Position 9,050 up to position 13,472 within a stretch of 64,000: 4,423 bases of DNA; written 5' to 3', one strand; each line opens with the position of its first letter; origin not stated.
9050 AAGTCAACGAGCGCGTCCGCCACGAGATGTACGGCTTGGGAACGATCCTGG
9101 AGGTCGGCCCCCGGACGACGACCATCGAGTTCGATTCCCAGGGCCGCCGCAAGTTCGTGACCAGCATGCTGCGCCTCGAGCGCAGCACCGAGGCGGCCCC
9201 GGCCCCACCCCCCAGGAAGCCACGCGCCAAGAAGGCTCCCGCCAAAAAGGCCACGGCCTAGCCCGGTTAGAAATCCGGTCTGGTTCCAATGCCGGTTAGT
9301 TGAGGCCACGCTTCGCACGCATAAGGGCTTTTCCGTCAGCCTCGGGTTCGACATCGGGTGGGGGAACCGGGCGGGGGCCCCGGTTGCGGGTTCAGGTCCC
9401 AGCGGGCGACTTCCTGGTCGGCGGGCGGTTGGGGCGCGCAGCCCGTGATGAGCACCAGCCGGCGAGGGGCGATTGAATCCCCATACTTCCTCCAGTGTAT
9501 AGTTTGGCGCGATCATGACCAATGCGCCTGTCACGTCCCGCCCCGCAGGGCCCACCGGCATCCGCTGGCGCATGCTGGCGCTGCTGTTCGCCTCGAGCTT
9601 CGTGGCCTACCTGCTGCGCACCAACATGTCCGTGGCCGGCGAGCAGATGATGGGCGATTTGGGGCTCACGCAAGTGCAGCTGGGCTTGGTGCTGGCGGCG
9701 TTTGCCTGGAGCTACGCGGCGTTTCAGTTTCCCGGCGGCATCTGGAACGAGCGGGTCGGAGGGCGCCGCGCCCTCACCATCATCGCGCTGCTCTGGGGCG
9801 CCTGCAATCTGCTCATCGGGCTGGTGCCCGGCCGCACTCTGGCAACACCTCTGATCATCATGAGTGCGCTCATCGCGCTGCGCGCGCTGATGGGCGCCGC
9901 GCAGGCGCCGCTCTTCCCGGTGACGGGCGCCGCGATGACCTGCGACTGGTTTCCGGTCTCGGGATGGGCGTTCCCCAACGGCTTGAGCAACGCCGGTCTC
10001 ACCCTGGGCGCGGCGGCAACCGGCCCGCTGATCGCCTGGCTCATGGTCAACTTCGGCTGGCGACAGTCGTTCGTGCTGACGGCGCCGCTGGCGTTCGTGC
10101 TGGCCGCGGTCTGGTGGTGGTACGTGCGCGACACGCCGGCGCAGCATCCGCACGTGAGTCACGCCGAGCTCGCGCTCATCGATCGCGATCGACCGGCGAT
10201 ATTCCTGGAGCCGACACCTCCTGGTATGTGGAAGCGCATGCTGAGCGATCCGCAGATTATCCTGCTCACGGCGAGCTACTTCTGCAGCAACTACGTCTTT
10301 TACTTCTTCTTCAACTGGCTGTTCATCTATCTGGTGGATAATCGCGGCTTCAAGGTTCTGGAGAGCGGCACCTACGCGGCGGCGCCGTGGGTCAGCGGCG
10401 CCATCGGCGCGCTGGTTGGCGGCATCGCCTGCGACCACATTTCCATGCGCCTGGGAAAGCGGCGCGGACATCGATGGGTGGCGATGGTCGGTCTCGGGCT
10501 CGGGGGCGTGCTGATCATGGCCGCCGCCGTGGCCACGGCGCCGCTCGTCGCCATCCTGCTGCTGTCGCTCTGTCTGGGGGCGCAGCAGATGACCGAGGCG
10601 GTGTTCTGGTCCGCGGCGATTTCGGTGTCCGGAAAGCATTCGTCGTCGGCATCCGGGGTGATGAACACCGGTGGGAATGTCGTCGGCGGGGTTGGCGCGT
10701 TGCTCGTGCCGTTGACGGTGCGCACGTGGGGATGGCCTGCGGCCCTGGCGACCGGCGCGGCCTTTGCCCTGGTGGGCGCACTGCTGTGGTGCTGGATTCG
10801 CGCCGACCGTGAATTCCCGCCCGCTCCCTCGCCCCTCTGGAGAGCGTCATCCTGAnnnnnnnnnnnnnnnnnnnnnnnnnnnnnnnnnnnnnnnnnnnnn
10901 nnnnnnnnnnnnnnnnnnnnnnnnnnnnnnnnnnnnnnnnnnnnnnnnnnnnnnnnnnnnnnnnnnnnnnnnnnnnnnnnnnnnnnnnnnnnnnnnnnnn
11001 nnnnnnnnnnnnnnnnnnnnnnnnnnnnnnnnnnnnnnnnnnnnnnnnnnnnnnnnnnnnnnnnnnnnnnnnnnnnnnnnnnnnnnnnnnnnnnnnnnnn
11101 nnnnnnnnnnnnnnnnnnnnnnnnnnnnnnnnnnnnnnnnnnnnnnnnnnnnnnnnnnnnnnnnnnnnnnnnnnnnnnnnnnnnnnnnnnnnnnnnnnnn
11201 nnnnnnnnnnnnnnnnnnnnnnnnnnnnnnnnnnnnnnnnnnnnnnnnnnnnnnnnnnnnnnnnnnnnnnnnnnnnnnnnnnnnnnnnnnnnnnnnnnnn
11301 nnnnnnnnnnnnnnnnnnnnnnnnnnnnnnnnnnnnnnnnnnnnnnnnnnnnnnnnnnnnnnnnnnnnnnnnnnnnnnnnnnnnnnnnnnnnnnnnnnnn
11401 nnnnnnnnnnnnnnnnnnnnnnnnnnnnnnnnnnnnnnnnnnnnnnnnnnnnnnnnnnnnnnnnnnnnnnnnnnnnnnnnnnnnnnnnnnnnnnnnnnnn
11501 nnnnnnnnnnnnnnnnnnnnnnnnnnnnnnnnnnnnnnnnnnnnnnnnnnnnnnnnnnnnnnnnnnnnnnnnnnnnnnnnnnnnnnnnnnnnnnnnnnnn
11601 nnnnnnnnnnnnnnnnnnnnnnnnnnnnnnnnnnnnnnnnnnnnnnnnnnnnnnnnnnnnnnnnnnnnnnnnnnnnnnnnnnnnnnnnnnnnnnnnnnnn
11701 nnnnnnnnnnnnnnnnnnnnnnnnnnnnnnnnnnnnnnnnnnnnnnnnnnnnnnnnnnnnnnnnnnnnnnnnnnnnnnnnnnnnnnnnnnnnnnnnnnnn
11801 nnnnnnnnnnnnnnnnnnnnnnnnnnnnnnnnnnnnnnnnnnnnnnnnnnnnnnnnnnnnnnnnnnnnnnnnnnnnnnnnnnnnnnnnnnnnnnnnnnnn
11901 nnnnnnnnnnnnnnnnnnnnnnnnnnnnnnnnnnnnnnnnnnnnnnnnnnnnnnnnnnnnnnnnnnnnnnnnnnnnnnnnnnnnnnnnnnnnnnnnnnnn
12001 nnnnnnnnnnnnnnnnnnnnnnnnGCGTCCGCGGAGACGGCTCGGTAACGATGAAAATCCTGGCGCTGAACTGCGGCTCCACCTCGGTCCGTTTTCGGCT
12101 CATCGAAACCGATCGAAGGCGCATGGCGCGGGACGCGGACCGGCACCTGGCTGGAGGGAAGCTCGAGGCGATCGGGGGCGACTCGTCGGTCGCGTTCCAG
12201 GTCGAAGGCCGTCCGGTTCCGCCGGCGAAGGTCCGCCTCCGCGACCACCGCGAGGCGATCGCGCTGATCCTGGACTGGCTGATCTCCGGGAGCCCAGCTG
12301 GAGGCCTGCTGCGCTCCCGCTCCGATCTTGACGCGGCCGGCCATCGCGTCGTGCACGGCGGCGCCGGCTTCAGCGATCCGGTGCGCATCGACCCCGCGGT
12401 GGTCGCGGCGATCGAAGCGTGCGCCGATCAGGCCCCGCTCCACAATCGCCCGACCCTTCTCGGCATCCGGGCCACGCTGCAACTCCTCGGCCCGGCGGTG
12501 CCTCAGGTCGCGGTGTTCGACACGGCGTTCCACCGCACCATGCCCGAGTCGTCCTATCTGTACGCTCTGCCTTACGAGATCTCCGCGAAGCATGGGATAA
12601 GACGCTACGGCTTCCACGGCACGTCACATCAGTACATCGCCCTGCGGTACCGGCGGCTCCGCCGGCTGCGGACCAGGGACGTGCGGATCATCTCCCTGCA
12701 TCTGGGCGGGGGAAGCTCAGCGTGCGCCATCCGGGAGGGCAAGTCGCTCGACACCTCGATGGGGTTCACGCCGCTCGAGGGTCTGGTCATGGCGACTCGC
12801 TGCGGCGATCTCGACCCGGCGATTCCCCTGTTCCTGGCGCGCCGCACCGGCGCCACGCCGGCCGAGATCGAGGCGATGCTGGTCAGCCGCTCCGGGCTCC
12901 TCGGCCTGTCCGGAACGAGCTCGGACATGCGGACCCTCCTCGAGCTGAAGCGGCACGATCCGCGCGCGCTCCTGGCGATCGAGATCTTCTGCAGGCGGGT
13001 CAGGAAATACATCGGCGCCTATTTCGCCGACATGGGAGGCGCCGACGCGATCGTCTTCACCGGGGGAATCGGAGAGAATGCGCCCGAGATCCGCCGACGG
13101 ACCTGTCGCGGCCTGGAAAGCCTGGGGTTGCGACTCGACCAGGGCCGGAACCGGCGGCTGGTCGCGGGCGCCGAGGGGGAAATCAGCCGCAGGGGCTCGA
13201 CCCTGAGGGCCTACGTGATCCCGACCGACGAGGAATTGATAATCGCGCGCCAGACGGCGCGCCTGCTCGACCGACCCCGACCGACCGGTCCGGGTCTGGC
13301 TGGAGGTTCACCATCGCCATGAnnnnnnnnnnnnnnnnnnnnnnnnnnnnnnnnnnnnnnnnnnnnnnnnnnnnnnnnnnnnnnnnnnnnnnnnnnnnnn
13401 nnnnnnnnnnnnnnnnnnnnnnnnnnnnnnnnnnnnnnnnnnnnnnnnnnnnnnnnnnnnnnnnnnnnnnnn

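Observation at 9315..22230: Three copies of a ~60-100-bp intergenic repeat with an internal stem-loop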

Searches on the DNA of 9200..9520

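Call 9: search_rna_families(source=window, start=9200, end=9520, threshold=evalue, max_evalue=10)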
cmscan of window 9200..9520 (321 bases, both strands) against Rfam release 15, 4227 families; matches with E-value up to 10: 5.
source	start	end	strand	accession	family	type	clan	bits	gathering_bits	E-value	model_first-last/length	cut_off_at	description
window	9244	9310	+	RF03038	nhaA-II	Cis-reg;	-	14.6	70.4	8.2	1-84/84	no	nhaA-II RNA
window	9417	9491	+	RF02353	BjrC68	Gene; sRNA;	-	13.2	39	0.73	1-82/82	no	Bradyrhizobiaceae sRNA BjrC68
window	9200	9336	+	RF02230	sX11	Gene; sRNA;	-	11.7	70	8.1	22-138/138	5'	Proteobacterial sRNA sX11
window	9277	9360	+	RF02246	Six3os1_1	Gene; lncRNA;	-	10.3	50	6.1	1-87/87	no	Six3os1 conserved region 1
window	9200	9282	-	RF01946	KCNQ1OT1_1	Gene; lncRNA;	-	9.8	70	0.12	1-78/464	3'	KCNQ1 overlapping transcript 1 conserved region 1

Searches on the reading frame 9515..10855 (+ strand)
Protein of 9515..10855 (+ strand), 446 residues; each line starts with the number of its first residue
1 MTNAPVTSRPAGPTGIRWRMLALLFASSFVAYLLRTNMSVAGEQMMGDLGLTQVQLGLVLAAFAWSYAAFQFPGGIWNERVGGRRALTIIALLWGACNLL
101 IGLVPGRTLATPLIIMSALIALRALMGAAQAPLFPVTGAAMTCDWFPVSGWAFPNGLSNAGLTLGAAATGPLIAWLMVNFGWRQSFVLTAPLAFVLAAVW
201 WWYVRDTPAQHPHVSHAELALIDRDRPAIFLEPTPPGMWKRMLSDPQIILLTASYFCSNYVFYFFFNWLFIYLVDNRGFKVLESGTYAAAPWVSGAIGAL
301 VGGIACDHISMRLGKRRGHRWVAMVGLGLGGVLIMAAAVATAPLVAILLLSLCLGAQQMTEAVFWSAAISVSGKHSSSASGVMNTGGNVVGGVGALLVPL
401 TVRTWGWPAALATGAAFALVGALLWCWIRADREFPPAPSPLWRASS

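Call 8: search_protein_families(library=pfam, proteins=[window:9515-10855:+])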
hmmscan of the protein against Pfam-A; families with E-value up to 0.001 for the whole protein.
window:9515-10855:+ (446 aa): 1 family
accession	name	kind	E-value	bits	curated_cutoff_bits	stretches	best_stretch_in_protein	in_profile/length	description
PF07690.21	MFS_1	-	6.4e-53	180.3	33.4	2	24-310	1-266/347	Major Facilitator Superfamily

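Call 63: find_homologous_proteins(query=window:9515-10855:+, max_evalue=1e-40)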
Query window:9515-10855:+ (446 aa): 1468 proteins with E <= 1e-40 among 8000 candidates; the best 120 are listed.
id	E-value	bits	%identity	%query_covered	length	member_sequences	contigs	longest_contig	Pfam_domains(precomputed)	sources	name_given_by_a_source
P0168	1.4e-293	992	100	100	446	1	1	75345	PF07690.22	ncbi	-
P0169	2.6e-249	846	86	99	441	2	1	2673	PF07690.22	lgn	-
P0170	1.5e-248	843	85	99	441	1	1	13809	PF07690.22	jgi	jgi:ACS family glucarate transporter-like MFS transporter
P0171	5.3e-247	838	86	97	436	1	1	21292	PF07690.22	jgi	jgi:MFS transporter, ACS family, glucarate transporter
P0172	2.2e-246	836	85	98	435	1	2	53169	PF07690.22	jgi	jgi:MFS transporter, ACS family, glucarate transporter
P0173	1.4e-243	827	84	98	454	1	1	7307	PF07690.22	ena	-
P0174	1.4e-239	814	84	97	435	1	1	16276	PF07690.22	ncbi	-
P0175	8.7e-239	811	82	99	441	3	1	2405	PF07690.22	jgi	jgi:ACS family glucarate transporter-like MFS transporter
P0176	9.8e-234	795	82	98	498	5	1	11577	PF07690.22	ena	-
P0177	7.9e-233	792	83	95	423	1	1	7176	PF07690.22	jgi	jgi:ACS family glucarate transporter-like MFS transporter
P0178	5.4e-232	789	80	98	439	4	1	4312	PF07690.22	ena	-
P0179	2.9e-231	786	81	99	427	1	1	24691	PF07690.22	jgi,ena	-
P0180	1.9e-230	784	84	94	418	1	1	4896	PF07690.22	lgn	-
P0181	5.3e-230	782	80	99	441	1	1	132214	PF07690.22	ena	-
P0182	3.0e-226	770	80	97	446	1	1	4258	PF07690.22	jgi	jgi:ACS family glucarate transporter-like MFS transporter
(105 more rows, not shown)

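Call 64: find_encoding_contigs(protein=P0172, flank=10000, max_places=4)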
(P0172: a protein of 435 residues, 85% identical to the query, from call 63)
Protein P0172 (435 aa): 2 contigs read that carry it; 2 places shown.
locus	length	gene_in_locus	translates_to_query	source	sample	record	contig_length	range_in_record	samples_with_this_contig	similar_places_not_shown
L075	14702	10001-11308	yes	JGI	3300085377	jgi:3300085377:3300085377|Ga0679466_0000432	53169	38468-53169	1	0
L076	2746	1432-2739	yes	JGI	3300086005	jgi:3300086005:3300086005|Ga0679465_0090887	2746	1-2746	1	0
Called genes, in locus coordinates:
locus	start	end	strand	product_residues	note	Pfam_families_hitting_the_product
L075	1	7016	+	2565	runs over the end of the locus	PF07676:PD40 (faint), PF26549:Tricorn_N, PF13517:FG-GAP_3, PF07593:UnbV_ASPIC, PF13205:Big_5, PF01839:FG-GAP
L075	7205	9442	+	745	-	PF00069:Pkinase, PF07714:PK_Tyr_Ser-Thr, PF23914:TPR_CcmH_CycH (faint), PF13428:TPR_14 (faint), PF13431:TPR_17 (faint), PF13424:TPR_12 (faint), PF13174:TPR_6 (faint), PF13432:TPR_16 (weak), +7 more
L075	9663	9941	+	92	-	-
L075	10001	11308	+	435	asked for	PF07690:MFS_1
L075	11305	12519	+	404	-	PF01321:Creatinase_N (weak), PF00557:Peptidase_M24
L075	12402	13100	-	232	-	PF00578:AhpC-TSA, PF08534:Redoxin, PF13098:Thioredoxin_2 (weak), PF13905:Thioredoxin_8 (weak)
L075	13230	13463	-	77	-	-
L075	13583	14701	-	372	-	?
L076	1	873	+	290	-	?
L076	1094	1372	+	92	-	-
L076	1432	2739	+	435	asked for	PF07690:MFS_1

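Call 65: find_encoding_contigs(protein=P0171, flank=10000, max_places=4)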
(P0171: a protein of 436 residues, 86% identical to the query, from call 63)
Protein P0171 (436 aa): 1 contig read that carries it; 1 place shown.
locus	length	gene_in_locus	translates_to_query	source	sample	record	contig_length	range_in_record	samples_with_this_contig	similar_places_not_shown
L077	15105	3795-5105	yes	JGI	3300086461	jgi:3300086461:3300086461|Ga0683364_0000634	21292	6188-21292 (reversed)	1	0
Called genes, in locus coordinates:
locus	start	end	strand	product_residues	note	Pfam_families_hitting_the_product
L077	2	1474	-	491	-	?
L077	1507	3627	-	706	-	PF00072:Response_reg, PF01590:GAF (weak), PF13185:GAF_2, PF13492:GAF_3 (faint), PF02518:HATPase_c, PF00072:Response_reg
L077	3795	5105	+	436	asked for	PF07690:MFS_1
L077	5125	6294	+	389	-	PF01321:Creatinase_N, PF00557:Peptidase_M24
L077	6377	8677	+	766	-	PF22085:NorB_cytochrome_c-like, PF00115:COX1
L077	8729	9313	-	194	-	PF00578:AhpC-TSA, PF08534:Redoxin, PF13098:Thioredoxin_2 (weak), PF13905:Thioredoxin_8 (weak)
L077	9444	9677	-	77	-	-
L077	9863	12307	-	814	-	PF00690:Cation_ATPase_N, PF00122:E1-E2_ATPase, PF00702:Hydrolase, PF12710:HAD (faint), PF00689:Cation_ATPase_C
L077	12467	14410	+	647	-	-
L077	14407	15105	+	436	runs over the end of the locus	PF00999:Na_H_Exchanger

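Call 66: find_encoding_contigs(protein=P0170, flank=10000, max_places=4)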
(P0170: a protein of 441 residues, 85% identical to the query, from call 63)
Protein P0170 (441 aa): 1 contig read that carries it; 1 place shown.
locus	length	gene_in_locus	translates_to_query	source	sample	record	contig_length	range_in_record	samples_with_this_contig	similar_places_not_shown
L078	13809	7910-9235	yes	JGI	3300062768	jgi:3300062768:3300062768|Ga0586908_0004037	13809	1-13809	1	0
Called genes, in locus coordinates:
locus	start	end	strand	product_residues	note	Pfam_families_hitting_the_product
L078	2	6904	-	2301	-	?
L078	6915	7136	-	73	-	-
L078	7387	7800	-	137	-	PF07386:DUF1499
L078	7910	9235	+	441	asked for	PF07690:MFS_1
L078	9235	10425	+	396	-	PF01321:Creatinase_N, PF00557:Peptidase_M24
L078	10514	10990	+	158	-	-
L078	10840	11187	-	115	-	-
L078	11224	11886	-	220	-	PF00069:Pkinase, PF01636:APH (faint), PF07714:PK_Tyr_Ser-Thr, PF03109:ABC1 (weak)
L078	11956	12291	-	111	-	-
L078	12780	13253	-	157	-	-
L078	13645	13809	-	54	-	?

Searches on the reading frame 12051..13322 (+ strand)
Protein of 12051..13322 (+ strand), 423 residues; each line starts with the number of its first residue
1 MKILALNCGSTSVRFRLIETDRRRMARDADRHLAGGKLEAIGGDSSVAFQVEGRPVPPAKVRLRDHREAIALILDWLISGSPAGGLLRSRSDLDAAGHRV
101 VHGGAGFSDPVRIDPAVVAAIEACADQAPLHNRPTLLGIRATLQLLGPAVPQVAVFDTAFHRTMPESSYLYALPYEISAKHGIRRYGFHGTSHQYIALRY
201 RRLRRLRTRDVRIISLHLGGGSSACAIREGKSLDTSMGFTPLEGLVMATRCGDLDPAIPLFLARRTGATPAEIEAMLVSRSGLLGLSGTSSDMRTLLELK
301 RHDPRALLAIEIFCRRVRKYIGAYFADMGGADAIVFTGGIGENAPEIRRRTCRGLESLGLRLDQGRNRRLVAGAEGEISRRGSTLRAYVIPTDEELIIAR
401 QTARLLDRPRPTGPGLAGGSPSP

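Call 53: search_protein_families(library=pfam, proteins=[window:12051-13322:+], max_evalue=0.01)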
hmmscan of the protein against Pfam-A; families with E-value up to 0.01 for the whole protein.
window:12051-13322:+ (423 aa): 1 family
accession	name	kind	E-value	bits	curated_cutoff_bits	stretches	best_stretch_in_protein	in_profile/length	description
PF00871.23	Acetate_kinase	-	1.2e-129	432.9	22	1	2-400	1-392/392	Acetokinase family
